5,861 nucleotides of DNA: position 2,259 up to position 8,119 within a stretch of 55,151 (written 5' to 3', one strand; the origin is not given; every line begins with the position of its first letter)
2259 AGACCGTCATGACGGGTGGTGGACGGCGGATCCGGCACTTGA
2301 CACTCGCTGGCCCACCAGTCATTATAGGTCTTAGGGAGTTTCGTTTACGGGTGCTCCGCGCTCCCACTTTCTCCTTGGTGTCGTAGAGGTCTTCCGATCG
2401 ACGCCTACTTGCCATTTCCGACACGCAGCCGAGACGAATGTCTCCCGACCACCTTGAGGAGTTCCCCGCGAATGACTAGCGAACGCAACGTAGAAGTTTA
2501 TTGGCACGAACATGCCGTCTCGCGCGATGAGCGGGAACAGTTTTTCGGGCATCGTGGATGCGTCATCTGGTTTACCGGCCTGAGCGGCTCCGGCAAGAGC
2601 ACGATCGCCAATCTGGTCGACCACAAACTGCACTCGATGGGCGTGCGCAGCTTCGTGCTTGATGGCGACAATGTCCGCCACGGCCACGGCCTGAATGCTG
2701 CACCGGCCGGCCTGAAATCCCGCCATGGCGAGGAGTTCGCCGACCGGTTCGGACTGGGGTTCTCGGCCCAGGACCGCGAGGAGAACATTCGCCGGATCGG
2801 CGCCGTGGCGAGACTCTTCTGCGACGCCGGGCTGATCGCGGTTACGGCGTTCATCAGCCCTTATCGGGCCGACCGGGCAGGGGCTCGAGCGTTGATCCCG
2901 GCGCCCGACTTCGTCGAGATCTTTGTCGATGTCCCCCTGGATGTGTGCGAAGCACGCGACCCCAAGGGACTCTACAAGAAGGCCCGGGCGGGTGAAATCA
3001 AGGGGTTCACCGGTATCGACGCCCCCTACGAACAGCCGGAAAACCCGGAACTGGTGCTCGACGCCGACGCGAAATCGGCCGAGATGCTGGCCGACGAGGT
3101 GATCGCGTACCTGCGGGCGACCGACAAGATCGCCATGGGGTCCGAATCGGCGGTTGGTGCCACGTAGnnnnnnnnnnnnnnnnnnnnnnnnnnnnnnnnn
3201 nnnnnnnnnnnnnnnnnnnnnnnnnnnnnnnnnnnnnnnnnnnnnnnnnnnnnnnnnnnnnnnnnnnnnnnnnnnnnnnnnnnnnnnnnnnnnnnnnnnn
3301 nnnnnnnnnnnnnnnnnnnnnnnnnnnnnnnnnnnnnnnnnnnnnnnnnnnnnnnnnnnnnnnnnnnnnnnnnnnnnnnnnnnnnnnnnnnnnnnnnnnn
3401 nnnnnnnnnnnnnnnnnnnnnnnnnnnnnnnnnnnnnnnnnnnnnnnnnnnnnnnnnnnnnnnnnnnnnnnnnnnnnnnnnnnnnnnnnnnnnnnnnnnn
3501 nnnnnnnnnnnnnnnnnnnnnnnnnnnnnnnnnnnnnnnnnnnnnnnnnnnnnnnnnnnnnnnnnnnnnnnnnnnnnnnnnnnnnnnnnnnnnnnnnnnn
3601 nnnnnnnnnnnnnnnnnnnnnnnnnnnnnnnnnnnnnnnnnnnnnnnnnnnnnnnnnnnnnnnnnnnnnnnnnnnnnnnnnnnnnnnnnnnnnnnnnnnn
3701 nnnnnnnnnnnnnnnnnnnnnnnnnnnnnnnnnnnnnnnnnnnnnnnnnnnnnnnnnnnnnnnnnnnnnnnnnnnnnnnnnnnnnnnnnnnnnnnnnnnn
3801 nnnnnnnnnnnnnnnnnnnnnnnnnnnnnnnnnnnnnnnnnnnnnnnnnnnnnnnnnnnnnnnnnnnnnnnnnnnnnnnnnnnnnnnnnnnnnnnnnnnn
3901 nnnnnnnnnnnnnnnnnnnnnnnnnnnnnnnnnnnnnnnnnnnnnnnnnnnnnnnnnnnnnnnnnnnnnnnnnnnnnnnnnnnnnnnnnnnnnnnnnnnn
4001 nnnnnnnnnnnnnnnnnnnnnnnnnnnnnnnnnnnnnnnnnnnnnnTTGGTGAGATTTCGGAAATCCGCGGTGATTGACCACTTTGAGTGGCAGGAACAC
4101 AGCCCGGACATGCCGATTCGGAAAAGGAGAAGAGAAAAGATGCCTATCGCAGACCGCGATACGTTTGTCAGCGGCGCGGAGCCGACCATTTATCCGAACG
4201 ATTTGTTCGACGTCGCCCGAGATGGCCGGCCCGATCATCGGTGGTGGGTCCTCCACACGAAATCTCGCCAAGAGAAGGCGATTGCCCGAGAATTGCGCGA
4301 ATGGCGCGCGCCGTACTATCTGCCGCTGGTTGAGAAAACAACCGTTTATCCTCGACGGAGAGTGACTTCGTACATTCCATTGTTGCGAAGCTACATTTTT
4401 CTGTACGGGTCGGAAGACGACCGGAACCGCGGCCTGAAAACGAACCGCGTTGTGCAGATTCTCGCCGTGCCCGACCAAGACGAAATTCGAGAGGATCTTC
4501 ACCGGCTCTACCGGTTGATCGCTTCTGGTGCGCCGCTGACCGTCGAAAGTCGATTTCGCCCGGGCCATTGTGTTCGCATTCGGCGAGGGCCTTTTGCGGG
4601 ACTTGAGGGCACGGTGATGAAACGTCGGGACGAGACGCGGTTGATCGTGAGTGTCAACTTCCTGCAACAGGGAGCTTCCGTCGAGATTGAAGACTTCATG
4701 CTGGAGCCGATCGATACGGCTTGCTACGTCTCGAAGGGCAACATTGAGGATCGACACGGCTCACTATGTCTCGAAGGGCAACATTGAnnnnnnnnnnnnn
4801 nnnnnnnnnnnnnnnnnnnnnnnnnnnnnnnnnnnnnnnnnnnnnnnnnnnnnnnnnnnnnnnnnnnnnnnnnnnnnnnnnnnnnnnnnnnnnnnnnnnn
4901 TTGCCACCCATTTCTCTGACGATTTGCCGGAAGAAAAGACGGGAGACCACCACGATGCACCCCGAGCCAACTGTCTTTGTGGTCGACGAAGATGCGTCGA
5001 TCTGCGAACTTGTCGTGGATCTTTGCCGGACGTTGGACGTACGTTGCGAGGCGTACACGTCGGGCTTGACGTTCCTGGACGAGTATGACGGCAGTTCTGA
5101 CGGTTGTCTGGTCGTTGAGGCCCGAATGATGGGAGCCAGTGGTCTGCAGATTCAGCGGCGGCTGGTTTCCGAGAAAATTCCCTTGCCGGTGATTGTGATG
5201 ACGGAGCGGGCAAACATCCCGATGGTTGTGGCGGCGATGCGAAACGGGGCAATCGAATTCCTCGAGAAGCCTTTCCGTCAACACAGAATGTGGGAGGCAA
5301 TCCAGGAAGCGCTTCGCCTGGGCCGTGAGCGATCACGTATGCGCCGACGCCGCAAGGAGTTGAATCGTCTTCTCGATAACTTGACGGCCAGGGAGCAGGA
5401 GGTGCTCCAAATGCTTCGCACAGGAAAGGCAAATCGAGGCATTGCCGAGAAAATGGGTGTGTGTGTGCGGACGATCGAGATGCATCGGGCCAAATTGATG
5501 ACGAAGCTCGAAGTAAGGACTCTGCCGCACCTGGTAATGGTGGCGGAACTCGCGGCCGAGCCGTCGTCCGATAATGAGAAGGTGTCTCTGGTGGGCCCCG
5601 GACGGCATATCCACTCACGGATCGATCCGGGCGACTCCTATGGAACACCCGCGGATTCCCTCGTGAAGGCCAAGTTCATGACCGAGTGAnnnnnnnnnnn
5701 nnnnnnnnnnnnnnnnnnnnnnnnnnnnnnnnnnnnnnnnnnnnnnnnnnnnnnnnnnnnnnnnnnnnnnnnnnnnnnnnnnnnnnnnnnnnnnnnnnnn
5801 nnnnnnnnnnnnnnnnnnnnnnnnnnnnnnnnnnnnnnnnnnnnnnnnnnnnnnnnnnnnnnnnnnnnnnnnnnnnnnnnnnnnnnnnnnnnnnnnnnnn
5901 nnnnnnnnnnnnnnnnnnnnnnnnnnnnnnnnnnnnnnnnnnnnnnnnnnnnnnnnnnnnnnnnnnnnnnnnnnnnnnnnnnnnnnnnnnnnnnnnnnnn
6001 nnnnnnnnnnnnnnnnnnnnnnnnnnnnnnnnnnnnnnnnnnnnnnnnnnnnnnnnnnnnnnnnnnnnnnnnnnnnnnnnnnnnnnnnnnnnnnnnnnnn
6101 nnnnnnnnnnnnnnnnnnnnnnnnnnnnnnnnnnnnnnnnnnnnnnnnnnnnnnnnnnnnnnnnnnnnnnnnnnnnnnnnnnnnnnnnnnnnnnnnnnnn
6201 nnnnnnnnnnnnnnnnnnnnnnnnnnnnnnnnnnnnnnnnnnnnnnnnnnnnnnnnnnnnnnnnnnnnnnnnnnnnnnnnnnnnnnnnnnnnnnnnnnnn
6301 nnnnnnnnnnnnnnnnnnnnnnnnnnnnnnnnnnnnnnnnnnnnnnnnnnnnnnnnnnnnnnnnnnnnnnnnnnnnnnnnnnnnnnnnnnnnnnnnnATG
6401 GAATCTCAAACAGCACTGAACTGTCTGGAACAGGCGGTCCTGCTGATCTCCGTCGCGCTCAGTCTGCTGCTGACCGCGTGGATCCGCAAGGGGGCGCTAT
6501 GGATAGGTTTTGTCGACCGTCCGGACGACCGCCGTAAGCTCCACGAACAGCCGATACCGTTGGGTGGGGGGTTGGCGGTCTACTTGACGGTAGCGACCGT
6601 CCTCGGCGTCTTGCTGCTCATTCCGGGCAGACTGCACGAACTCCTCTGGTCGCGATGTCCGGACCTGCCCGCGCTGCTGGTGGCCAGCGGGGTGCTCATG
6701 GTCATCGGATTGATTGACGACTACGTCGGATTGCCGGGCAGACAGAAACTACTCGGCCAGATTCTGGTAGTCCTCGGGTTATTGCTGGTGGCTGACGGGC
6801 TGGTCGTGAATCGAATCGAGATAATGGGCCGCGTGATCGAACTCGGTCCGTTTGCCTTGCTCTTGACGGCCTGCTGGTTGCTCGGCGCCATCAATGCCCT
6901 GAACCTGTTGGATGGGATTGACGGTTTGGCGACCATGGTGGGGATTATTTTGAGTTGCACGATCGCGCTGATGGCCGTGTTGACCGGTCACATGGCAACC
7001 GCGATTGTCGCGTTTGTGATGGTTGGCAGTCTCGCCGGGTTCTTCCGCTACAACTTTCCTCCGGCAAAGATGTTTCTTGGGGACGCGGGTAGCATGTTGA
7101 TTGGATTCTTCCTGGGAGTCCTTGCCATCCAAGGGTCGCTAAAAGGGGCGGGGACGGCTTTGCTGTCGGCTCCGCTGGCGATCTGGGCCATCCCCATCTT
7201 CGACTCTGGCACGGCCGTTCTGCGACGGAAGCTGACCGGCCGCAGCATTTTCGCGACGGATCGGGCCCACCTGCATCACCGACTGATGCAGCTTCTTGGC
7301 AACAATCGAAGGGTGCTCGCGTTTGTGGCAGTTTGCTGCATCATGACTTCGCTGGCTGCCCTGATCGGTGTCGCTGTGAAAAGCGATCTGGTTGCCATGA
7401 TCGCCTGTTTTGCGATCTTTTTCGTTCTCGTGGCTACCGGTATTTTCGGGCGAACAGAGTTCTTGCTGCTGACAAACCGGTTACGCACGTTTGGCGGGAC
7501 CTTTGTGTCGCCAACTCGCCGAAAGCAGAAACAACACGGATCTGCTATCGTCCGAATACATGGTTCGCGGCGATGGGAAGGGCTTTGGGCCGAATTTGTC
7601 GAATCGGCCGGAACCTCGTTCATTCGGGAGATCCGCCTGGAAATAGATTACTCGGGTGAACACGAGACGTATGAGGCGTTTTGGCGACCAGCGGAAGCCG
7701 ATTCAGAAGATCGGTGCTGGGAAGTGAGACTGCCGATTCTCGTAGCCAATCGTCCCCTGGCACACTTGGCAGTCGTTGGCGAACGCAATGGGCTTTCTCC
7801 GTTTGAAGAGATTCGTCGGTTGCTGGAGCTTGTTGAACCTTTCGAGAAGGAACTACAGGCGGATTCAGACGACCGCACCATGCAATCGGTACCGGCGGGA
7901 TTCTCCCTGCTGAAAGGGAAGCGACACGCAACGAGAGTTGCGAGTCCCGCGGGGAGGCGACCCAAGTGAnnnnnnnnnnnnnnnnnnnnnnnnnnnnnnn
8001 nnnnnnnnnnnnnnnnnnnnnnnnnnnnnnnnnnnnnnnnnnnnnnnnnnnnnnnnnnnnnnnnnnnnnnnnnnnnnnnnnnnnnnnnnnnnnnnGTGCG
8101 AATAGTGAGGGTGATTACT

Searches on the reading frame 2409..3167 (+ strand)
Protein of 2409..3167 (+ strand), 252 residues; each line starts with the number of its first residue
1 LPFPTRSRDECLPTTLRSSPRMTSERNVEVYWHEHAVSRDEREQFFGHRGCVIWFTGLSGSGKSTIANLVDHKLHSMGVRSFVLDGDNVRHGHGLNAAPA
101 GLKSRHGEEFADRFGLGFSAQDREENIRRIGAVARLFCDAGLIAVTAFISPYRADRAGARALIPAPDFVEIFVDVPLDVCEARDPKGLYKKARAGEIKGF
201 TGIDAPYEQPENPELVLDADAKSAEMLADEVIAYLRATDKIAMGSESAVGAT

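Call 98: search_protein_families(library=pfam, proteins=[window:2409-3167:+], max_evalue=0.001)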
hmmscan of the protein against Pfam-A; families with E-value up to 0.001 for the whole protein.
window:2409-3167:+ (252 aa): 2 families
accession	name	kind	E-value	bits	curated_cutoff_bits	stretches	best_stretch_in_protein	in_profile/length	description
PF01583.26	APS_kinase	-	3.7e-64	215.8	21.1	1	49-218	1-152/152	Adenylylsulphate kinase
PF13671.12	AAA_33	-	0.00061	20.5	27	0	52-183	1-114/143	AAA domain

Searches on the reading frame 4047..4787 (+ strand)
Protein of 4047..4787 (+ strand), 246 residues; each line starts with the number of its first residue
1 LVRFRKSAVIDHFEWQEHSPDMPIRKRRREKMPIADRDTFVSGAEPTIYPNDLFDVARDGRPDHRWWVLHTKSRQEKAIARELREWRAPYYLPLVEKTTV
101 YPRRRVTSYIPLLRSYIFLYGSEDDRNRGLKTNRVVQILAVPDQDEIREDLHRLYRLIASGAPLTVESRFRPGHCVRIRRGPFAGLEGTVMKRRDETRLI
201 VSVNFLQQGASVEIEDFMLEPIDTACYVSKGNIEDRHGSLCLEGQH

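Call 98: search_protein_families(library=pfam, proteins=[window:4047-4787:+], max_evalue=0.001)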
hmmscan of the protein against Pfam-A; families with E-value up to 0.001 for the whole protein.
window:4047-4787:+ (246 aa): 1 family
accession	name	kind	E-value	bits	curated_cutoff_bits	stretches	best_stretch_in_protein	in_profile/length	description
PF02357.24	NusG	-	4.1e-08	34.1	22.2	1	65-139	2-75/93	Transcription termination factor nusG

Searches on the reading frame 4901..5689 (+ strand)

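Call 98: search_protein_families(library=pfam, proteins=[window:4901-5689:+], max_evalue=0.001)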
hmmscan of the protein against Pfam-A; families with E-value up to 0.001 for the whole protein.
window:4901-5689:+ (262 aa): 2 families
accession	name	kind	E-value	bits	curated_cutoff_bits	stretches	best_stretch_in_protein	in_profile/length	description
PF00072.30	Response_reg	-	3.2e-17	63.1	30.2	1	25-135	1-111/111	Response regulator receiver domain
PF00196.25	GerE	-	2.1e-16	59.7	23.5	1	159-215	1-57/57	Bacterial regulatory proteins, luxR family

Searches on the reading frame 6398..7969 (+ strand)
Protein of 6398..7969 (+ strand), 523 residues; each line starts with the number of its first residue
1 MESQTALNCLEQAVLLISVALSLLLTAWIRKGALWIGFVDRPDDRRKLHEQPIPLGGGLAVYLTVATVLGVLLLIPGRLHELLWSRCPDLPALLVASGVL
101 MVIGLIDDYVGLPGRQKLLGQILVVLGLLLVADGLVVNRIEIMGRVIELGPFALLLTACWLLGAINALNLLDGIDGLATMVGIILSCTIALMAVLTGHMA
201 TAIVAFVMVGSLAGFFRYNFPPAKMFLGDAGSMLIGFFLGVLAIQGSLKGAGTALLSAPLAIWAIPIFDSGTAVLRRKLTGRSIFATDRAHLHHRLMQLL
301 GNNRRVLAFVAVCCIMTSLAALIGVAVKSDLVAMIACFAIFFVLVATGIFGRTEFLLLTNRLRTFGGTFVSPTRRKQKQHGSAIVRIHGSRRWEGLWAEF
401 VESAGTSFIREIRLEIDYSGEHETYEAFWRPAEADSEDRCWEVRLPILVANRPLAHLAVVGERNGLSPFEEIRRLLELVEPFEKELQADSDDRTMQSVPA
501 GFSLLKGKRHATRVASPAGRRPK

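Call 8: search_protein_families(library=ncbifam, proteins=[window:6398-7969:+], max_evalue=1e-10)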
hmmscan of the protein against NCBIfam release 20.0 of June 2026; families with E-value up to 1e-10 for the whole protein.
window:6398-7969:+ (523 aa): 3 families
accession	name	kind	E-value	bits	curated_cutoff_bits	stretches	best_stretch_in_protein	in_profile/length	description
TIGR02380.1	ECA_wecA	exception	4.3e-41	141.2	326.05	1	22-345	11-329/346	UDP-N-acetylglucosamine--undecaprenyl-phosphate N-acetylglucosaminephosphotransferase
TIGR00445.1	mraY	equivalog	2.7e-20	73.1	192.05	1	66-327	36-320/321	phospho-N-acetylmuramoyl-pentapeptide-transferase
NF053644.1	MraY_archaea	equivalog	3.7e-18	66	450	1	116-240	152-269/340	pseudomurein biosynthesis MraY family phospho-N-acetylmuramoyl-pentapeptide-transferase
